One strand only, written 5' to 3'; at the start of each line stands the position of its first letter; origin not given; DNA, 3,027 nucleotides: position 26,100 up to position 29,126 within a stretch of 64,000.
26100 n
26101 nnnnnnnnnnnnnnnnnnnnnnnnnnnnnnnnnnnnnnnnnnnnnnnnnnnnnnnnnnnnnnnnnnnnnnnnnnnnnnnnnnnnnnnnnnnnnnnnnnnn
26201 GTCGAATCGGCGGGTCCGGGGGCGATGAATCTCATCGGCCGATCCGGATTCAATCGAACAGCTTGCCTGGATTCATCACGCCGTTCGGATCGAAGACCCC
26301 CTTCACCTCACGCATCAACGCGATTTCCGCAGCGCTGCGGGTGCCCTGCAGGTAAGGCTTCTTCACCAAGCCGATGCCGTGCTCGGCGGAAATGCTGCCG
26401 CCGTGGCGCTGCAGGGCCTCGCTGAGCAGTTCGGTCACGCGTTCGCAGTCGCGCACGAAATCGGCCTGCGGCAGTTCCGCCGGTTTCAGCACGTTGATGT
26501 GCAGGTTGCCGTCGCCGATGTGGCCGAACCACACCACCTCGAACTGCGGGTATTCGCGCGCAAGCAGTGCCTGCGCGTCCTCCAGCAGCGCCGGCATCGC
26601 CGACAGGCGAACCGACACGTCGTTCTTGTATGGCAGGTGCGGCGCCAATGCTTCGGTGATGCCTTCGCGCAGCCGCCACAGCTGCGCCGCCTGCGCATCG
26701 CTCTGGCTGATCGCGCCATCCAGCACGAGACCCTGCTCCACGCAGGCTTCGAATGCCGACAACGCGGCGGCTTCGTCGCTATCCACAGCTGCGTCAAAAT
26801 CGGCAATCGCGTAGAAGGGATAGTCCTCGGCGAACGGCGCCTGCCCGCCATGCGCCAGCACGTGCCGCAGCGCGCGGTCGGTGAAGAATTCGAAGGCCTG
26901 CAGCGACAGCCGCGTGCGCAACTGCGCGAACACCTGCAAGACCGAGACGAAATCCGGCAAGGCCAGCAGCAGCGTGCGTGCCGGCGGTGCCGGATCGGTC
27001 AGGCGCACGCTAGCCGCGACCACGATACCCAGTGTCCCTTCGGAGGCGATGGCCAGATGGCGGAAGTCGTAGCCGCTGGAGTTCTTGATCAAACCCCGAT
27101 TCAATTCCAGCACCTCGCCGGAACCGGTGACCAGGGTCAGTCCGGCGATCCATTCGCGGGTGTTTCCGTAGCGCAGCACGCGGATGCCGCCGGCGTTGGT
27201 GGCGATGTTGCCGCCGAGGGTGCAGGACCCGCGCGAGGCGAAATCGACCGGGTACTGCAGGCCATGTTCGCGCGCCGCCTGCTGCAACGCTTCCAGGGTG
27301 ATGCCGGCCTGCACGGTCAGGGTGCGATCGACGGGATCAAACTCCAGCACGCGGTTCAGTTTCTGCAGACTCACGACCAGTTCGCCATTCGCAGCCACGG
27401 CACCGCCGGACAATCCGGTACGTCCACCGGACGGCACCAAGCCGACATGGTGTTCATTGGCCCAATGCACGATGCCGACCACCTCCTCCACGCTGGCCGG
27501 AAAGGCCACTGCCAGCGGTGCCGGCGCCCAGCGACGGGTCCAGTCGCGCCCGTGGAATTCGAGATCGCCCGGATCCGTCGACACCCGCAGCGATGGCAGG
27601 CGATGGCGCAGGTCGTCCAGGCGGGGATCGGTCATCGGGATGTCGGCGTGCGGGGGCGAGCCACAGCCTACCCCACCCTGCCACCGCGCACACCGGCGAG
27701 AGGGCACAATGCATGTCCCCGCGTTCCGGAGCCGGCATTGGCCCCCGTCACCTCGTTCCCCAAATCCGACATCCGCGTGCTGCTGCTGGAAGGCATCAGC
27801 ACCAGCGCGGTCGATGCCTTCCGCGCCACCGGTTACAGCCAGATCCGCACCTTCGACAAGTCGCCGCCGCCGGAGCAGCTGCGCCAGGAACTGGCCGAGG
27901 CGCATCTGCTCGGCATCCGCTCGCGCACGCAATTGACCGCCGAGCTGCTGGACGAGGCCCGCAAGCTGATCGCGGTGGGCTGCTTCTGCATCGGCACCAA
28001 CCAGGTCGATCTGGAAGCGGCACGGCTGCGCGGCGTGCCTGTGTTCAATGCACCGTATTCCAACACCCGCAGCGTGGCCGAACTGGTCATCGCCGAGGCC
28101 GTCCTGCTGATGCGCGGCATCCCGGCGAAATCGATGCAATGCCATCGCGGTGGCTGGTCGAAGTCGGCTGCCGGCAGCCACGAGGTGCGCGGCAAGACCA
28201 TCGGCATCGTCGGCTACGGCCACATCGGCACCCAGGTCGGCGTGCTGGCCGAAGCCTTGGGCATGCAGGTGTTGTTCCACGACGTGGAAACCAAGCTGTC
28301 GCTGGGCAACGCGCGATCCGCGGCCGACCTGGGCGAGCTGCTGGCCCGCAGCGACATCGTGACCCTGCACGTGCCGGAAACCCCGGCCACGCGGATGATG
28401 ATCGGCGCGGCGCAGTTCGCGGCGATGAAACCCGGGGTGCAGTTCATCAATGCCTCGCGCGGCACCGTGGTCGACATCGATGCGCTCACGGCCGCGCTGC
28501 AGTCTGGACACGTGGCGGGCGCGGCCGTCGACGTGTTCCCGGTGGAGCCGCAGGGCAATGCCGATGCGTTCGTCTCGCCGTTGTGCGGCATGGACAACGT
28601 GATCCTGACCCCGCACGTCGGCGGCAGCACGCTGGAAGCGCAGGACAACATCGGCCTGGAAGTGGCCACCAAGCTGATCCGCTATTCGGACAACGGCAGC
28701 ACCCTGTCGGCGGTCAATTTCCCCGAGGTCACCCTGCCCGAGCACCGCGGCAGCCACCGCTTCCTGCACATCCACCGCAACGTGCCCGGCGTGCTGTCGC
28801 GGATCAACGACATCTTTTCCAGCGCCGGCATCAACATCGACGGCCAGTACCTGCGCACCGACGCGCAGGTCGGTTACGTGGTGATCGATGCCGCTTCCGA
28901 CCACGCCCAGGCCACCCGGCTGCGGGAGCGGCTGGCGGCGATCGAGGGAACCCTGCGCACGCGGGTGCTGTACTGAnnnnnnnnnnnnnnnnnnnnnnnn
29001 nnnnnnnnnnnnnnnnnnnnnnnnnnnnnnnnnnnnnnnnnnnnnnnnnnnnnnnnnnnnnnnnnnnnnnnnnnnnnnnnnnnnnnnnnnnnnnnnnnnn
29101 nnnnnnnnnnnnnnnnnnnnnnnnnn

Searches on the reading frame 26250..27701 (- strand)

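Call 41: search_protein_families(library=ncbifam, proteins=[window:26250-27701:-], max_evalue=0.00001)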
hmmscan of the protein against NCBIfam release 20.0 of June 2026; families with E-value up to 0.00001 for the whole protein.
window:26250-27701:- (483 aa): 11 families
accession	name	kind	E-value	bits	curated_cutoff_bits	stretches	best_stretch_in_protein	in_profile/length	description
TIGR00387.1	glcD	equivalog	5.3e-83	279.1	567.9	1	65-480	1-413/413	glycolate oxidase subunit GlcD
NF008408.0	PRK11230.1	equivalog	4.3e-54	183.8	897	1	28-480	22-470/499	glycolate oxidase subunit GlcD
NF049975.1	2HglutDHaseYdiJ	equivalog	1.1e-28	99.6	1350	2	61-199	51-191/1018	D-2-hydroxyglutarate dehydrogenase YdiJ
NF008439.0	PRK11282.1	equivalog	9.8e-25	87.1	284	1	72-274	9-210/358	glycolate oxidase subunit GlcE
TIGR01678.1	FAD_lactone_ox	subfamily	8.6e-18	64.5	396.8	1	52-234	5-178/438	sugar 1,4-lactone oxidase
NF053785.1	DcplphribOxDprE1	equivalog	2.2e-13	50.2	500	1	57-235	10-181/449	decaprenylphosphoryl-beta-D-ribose oxidase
TIGR01679.1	bact_FAD_ox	subfamily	3.9e-12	45.8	292.25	1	53-229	3-167/419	FAD-linked oxidoreductase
TIGR01676.1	GLDHase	equivalog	1.2e-09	37.5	458.25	1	64-229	64-220/541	L-galactonolactone dehydrogenase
TIGR01677.1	pln_FAD_oxido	subfamily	7.4e-09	34.6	383.1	1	62-196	34-172/560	FAD-dependent oxidoreductase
NF041227.1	BagG_FevA2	exception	4.3e-07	28.9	850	1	47-198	33-176/455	bagremycin/ferroverdin biosynthesis FAD-dependent oxygenase BagG/FevA2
NF010480.0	PRK13905.1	equivalog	2.8e-06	26.4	259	1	66-235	38-193/303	UDP-N-acetylmuramate dehydrogenase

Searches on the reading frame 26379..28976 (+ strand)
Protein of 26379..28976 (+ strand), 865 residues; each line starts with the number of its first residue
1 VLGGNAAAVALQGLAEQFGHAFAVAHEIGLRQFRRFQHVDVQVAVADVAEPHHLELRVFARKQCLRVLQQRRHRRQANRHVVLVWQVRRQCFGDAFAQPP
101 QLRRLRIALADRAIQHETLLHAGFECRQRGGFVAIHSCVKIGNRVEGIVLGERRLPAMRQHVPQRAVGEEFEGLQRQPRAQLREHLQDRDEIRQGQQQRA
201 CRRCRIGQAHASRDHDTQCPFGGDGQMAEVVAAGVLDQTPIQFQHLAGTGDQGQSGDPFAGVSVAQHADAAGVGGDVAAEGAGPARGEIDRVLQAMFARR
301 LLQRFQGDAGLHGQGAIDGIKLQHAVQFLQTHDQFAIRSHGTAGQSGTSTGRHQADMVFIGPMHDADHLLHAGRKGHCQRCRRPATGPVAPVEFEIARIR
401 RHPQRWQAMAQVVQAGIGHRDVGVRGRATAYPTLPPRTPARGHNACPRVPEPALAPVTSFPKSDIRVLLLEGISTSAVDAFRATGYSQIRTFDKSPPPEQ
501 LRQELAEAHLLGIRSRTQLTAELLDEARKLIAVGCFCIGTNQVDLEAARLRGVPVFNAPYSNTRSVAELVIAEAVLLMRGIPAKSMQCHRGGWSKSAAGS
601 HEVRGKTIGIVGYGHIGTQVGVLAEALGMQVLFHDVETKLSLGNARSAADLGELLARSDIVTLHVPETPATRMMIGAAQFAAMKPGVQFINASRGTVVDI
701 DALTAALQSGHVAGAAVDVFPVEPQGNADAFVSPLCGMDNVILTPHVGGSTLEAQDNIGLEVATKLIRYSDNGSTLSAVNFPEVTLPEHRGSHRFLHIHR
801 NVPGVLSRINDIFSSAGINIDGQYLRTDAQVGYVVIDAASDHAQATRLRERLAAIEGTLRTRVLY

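Call 81: search_protein_families(library=pfam, proteins=[window:26379-28976:+], max_evalue=0.01)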
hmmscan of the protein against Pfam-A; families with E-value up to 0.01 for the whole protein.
window:26379-28976:+ (865 aa): 4 families
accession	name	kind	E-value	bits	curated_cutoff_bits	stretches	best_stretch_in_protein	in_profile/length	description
PF02826.25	2-Hacid_dh_C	-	8.7e-52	175.5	25.1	1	575-748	5-178/178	D-isomer specific 2-hydroxyacid dehydrogenase, NAD binding domain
PF00389.36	2-Hacid_dh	-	5e-33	114.1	24.6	1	467-780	1-134/134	D-isomer specific 2-hydroxyacid dehydrogenase, catalytic domain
PF22629.2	ACT_AHAS_ss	-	2.2e-12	47.4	27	1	796-859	2-66/67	AHAS small subunit-like ACT domain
PF01842.31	ACT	-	8.4e-06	25.9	27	1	800-856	8-65/66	ACT domain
